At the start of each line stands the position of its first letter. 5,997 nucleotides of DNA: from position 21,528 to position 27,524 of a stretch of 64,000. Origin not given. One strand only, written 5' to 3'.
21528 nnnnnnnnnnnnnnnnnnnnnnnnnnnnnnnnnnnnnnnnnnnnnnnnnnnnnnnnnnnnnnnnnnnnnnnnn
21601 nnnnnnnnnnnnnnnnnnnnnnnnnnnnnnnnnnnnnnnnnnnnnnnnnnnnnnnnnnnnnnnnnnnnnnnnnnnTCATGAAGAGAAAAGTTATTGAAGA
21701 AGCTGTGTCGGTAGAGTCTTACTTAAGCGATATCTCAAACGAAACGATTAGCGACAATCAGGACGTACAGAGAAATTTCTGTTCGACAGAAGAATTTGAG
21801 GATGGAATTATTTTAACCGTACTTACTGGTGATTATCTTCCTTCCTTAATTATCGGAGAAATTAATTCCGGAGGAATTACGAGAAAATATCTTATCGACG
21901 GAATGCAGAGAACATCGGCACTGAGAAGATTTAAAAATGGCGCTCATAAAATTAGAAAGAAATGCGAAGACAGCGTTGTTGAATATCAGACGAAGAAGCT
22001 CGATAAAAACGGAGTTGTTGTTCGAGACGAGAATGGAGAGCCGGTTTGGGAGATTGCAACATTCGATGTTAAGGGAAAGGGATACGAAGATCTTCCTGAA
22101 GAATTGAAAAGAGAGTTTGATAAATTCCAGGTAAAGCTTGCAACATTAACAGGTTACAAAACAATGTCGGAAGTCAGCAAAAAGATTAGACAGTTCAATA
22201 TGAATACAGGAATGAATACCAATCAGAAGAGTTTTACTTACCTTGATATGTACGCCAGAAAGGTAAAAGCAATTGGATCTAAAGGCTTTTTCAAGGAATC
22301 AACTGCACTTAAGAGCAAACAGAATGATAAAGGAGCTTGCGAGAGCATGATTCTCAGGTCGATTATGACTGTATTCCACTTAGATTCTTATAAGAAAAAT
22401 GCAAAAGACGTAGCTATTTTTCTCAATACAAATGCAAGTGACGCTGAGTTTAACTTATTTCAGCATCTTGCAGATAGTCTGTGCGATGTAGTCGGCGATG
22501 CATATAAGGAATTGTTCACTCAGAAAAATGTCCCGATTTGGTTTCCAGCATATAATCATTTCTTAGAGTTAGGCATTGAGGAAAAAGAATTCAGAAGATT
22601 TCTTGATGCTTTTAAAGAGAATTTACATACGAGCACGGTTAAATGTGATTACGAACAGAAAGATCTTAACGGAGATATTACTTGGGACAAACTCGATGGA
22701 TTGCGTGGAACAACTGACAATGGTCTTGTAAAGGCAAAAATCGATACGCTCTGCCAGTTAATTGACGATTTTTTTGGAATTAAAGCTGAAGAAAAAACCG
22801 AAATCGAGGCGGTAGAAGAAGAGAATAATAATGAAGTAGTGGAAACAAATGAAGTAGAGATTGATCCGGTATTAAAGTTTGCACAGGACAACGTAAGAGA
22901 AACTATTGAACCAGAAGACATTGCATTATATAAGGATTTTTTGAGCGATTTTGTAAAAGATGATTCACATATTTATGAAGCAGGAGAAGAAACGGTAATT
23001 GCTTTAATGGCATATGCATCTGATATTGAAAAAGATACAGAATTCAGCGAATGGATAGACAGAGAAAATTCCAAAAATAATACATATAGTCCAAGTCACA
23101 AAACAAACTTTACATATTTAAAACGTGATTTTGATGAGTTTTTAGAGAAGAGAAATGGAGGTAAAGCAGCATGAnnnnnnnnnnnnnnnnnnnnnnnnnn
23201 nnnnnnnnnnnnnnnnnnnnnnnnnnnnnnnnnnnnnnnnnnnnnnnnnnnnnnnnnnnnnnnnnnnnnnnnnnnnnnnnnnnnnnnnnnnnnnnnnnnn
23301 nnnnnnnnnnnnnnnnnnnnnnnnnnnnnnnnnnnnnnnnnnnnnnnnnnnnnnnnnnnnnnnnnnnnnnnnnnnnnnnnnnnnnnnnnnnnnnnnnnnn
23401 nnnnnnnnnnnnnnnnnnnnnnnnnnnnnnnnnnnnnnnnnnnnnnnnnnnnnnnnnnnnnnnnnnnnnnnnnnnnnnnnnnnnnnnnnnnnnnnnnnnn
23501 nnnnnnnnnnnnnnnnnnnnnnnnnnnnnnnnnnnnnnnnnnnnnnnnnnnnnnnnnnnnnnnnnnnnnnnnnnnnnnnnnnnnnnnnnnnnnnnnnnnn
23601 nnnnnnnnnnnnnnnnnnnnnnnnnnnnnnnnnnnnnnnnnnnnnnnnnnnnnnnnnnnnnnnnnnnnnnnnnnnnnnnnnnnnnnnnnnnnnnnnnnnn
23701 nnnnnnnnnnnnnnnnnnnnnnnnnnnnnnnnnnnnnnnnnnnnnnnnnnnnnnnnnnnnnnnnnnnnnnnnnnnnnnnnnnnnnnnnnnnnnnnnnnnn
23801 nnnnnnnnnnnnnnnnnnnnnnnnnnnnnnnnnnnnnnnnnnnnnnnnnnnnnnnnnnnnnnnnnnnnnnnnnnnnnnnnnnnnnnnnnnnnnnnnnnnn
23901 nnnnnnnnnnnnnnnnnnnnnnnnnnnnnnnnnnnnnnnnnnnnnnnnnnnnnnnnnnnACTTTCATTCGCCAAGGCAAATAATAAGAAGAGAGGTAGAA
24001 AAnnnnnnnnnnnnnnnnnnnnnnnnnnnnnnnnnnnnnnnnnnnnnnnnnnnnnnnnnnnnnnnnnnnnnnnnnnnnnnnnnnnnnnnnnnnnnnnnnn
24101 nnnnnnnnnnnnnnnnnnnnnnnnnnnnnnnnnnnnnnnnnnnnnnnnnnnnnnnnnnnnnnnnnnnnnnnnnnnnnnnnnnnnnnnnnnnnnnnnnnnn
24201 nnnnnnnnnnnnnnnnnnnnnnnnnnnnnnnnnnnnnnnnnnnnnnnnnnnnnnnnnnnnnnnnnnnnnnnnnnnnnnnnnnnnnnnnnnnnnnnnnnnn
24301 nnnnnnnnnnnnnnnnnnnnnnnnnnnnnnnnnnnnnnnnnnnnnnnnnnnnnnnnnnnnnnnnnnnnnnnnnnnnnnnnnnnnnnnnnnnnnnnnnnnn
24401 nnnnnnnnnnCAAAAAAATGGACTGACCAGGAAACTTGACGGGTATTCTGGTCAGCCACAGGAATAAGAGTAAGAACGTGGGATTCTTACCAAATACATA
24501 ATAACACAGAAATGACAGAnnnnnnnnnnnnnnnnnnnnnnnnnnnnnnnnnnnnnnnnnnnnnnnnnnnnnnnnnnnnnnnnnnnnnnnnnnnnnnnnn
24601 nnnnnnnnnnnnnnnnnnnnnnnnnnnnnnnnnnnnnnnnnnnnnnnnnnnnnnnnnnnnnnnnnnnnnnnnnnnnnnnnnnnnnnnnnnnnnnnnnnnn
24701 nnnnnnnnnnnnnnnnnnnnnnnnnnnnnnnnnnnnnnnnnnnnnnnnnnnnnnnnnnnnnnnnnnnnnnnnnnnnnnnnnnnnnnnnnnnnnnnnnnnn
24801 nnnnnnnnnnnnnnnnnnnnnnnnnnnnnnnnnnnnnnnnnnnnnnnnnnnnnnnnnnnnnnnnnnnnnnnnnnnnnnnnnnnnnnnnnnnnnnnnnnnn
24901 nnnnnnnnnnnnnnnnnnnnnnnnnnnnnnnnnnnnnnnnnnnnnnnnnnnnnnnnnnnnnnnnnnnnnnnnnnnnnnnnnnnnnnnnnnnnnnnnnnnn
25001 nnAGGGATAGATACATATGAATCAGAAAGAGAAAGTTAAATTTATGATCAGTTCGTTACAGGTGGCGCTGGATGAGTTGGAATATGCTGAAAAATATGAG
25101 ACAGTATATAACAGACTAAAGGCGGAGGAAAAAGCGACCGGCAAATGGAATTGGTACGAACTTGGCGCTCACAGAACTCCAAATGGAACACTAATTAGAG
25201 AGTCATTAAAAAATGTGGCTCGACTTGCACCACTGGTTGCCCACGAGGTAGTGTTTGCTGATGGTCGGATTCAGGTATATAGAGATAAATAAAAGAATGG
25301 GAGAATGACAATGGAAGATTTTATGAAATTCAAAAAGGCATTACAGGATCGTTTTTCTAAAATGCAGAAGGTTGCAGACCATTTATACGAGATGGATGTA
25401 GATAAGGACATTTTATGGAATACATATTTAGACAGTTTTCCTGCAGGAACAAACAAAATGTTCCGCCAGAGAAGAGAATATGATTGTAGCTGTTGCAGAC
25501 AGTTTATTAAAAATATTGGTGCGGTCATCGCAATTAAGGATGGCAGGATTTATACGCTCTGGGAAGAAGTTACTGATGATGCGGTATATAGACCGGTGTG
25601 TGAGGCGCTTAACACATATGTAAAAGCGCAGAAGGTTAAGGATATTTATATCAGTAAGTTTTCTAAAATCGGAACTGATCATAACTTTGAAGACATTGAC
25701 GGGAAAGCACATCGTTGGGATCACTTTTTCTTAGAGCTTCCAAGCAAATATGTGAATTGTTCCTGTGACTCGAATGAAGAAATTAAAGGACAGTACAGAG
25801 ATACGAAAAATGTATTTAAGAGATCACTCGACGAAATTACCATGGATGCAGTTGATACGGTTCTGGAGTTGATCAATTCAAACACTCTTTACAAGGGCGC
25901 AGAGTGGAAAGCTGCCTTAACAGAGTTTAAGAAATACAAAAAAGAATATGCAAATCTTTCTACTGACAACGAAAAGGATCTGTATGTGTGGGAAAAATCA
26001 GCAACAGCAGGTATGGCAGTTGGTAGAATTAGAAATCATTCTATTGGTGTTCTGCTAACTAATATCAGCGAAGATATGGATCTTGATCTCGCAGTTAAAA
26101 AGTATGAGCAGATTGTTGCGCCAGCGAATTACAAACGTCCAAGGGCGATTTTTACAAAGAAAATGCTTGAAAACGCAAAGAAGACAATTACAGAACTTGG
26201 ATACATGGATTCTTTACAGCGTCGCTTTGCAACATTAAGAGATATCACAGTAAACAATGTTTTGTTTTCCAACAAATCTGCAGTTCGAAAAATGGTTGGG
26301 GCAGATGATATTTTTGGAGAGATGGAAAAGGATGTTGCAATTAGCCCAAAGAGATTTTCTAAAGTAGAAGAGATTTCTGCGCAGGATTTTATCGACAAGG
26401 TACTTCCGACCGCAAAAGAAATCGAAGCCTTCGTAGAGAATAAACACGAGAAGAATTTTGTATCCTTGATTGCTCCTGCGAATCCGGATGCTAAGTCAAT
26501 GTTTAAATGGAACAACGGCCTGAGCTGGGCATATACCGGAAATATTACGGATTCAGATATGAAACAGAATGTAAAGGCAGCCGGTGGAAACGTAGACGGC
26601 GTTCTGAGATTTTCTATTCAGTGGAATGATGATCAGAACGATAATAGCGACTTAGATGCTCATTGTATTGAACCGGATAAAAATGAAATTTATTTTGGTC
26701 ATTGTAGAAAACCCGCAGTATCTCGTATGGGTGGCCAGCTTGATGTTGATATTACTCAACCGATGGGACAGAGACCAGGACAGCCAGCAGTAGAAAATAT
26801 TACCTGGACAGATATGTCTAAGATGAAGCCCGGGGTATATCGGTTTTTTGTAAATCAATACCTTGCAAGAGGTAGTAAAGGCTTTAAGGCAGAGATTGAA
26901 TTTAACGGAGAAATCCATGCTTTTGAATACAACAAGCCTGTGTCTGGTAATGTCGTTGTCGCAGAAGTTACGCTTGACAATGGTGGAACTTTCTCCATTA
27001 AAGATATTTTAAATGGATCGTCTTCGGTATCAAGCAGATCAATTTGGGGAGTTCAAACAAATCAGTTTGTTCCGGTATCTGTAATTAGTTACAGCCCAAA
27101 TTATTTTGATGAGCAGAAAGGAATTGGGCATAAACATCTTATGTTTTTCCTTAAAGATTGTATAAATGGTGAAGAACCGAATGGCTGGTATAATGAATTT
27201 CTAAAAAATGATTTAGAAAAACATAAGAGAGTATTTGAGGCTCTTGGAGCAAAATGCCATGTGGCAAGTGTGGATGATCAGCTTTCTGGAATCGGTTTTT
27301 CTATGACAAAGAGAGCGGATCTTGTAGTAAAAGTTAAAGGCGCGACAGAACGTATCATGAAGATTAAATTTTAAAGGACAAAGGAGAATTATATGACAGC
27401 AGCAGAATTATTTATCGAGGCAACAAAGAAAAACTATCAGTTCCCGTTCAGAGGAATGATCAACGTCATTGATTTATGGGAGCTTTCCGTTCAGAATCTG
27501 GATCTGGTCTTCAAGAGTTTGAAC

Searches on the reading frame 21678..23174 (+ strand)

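Call 22: search_protein_families(library=pfam, proteins=[window:21678-23174:+], max_evalue=0.001)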
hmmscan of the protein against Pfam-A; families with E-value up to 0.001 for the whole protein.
window:21678-23174:+ (498 aa): 1 family
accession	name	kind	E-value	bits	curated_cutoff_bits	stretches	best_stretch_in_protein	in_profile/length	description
PF03235.19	GmrSD_N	-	5.1e-06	27.2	33.2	1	25-190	12-192/199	GmrSD restriction endonuclease, N-terminal domain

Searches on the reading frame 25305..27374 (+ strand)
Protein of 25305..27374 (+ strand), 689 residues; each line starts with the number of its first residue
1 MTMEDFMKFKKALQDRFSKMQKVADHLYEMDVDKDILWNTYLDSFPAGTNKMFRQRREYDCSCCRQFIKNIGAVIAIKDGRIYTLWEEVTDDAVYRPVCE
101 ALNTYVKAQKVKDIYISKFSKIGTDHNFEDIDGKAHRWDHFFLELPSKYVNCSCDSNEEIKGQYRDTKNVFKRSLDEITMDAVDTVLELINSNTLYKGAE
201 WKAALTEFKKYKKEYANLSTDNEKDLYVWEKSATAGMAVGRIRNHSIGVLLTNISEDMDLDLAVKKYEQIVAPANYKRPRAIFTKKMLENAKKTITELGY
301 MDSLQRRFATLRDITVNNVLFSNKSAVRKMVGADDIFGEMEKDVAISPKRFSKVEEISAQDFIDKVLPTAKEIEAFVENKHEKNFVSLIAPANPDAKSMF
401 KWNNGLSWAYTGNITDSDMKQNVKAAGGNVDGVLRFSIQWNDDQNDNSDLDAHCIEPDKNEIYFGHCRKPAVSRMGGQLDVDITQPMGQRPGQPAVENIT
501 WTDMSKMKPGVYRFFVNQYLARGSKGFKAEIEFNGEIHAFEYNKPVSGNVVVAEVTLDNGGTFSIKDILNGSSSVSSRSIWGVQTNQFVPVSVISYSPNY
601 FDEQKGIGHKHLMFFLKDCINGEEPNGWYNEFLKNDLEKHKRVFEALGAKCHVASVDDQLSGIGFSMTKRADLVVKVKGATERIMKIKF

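Call 22: search_protein_families(library=pfam, proteins=[window:25305-27374:+], max_evalue=0.001)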
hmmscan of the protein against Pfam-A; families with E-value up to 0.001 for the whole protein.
window:25305-27374:+ (689 aa): 0 families

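Call 44: search_protein_families(library=phrogs, proteins=[window:25305-27374:+], max_evalue=0.00001)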
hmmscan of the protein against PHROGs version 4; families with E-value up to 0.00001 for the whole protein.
window:25305-27374:+ (689 aa): 4 families
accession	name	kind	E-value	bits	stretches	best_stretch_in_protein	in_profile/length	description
phrog_1735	-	unknown function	1.3e-264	881.2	1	3-689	1-673/673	-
phrog_23228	-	unknown function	4.9e-142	475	1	208-689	4-472/472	-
phrog_25920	-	unknown function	2.6e-32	113.5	1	3-175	1-171/173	-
phrog_21434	-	unknown function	4.1e-27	95.5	1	3-89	1-86/93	-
